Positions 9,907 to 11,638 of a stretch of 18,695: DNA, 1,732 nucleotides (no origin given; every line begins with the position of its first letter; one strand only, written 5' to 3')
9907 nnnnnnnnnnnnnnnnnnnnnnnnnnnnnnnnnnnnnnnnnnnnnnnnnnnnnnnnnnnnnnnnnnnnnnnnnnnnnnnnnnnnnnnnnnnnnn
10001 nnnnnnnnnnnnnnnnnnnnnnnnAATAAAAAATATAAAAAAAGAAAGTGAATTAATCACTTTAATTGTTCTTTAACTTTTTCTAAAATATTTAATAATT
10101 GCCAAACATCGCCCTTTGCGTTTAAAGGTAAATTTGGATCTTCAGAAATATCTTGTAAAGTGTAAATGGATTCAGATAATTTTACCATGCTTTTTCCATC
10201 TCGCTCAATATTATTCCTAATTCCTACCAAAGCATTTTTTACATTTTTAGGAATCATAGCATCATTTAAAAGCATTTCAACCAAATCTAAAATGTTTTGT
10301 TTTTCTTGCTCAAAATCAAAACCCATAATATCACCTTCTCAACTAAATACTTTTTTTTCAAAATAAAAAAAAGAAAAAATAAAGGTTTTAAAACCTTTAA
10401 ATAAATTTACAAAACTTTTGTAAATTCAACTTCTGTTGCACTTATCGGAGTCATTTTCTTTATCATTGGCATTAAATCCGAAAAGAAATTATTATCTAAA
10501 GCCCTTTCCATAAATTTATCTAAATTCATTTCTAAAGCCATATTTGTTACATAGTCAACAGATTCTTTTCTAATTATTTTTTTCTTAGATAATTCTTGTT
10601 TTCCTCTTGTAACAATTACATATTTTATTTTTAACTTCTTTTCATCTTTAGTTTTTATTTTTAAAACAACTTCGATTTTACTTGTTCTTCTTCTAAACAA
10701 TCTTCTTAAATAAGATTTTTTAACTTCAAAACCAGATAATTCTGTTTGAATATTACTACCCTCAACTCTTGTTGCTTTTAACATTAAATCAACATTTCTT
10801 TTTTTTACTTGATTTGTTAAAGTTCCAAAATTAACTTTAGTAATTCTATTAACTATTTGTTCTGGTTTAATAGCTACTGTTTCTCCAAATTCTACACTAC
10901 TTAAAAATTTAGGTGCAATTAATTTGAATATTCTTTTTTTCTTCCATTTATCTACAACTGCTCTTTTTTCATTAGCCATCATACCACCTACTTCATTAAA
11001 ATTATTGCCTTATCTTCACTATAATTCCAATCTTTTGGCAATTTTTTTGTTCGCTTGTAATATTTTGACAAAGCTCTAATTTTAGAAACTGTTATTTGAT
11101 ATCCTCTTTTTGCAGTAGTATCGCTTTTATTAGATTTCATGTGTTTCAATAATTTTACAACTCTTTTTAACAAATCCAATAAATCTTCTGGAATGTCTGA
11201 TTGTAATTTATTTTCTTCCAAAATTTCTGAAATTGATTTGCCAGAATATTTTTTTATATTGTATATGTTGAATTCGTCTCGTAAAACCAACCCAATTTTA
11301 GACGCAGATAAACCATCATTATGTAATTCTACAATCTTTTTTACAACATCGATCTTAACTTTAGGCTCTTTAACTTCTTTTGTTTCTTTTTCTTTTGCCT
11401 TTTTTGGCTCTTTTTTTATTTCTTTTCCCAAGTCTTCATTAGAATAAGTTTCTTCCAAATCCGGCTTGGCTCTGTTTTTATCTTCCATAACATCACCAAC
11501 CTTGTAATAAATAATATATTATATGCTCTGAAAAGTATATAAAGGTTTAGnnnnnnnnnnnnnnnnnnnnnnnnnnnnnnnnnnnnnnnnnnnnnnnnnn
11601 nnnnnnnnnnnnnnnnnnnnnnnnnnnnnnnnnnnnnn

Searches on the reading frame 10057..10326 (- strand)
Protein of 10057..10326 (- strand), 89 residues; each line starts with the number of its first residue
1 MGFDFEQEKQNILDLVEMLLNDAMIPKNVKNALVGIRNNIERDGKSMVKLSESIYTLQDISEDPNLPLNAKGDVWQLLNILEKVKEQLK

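Call 11: search_protein_families(library=pfam, proteins=[window:10057-10326:-])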
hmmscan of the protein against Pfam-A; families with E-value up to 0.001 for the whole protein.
window:10057-10326:- (89 aa): 1 family
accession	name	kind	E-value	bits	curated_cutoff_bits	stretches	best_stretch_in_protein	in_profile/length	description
PF03685.18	UPF0147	-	8.2e-15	55.1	23.6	1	7-84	3-81/81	Uncharacterised protein family (UPF0147)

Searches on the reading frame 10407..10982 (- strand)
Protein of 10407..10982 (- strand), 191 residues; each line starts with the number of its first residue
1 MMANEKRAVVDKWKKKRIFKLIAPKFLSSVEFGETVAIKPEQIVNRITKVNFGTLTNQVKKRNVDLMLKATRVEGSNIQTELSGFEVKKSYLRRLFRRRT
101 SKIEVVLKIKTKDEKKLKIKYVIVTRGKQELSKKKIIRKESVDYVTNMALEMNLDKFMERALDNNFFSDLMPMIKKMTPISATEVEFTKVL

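Call 11: search_protein_families(library=pfam, proteins=[window:10407-10982:-])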
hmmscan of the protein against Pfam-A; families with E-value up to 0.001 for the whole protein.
window:10407-10982:- (191 aa): 1 family
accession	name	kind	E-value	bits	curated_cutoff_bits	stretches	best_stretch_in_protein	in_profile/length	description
PF01015.23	Ribosomal_S3Ae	-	1.6e-41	142.4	29.3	1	5-191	2-188/191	Ribosomal S3Ae family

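Call 24: find_related_loci(query=window:10407-10982:-, collection=genome_contigs, flank=10000)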
Query window:10407-10982:- (191 aa) in genome_contigs; peptide patterns used: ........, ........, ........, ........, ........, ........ (x = any residue, [..] = any of these).
151 stretches matched a pattern; 10 encode a relative of the query (tblastn E <= 1e-3); 10 distinct loci.
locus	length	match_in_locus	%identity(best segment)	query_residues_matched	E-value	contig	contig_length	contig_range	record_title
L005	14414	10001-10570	64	2-191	5e-73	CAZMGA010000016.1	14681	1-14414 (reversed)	MAG TPA_asm: uncultured archaeon isolate SRP192927_co2_903 genome assembly, contig: NODE_6991_length_14681_cov_9.723027,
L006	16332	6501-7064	59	2-186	1e-62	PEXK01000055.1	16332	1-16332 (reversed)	MAG: Candidatus Diapherotrites archaeon CG08_land_8_20_14_0_20_30_16 CG08_land_8_20_14_0.20_scaffold_1659_c, whole genom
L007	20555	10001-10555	37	1-185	3e-36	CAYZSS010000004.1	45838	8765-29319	MAG TPA_asm: uncultured archaeon isolate SRP178699_co1_638 genome assembly, contig: NODE_701_length_45838_cov_7.224319,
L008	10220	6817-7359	35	5-185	2e-26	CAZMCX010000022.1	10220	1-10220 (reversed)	MAG TPA_asm: uncultured archaeon isolate binchicken_co387_141 genome assembly, contig: NODE_8784_length_10220_cov_21.709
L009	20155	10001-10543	35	5-185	3e-26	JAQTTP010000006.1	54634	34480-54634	MAG: Candidatus ainarchaeum sp. isolate STB_43 NODE_1204_length_54634_cov_5.099602_Sandtown_B, whole genome shotgun sequ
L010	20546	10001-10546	32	5-185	8e-26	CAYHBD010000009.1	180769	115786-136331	MAG TPA_asm: uncultured archaeon isolate ERP119294_co2_134 genome assembly, contig: k141_820110, whole genome shotgun se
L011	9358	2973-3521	28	3-185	4e-23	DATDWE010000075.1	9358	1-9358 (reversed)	MAG TPA_asm: Candidatus Nanoarchaeia archaeon isolate SMAG_U8102 k141_1284853, whole genome shotgun sequence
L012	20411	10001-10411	40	7-140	5e-15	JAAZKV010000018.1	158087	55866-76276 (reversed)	MAG: Candidatus Iainarchaeum archaeon isolate AS22ysBPME_79 124924_AS22, whole genome shotgun sequence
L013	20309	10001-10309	44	7-109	1e-14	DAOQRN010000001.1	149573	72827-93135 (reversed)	MAG TPA_asm: archaeon isolate AMR_MDS_1191 NODE_14_length_149573_cov_8.758303, whole genome shotgun sequence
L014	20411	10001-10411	37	7-140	4e-14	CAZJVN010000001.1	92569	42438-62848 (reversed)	MAG TPA_asm: uncultured archaeon isolate SRP263991_co4_116 genome assembly, contig: NODE_141_length_92569_cov_7.838100,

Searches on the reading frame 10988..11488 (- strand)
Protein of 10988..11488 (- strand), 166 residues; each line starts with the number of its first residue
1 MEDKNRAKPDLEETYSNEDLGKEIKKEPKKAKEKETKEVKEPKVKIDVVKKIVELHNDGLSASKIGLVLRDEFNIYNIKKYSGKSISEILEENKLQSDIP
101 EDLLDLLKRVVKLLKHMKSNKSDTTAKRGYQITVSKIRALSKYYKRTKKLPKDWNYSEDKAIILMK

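Call 11: search_protein_families(library=pfam, proteins=[window:10988-11488:-])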
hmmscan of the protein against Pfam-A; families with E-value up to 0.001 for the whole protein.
window:10988-11488:- (166 aa): 2 families
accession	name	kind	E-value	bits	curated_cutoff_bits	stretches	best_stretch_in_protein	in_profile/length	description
PF00312.27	Ribosomal_S15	-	1.5e-12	47.9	31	1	88-160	3-77/81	Ribosomal protein S15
PF08069.17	Ribosomal_S13_N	-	5.7e-07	29.9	25.4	1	47-74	32-59/60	Ribosomal S13/S15 N-terminal domain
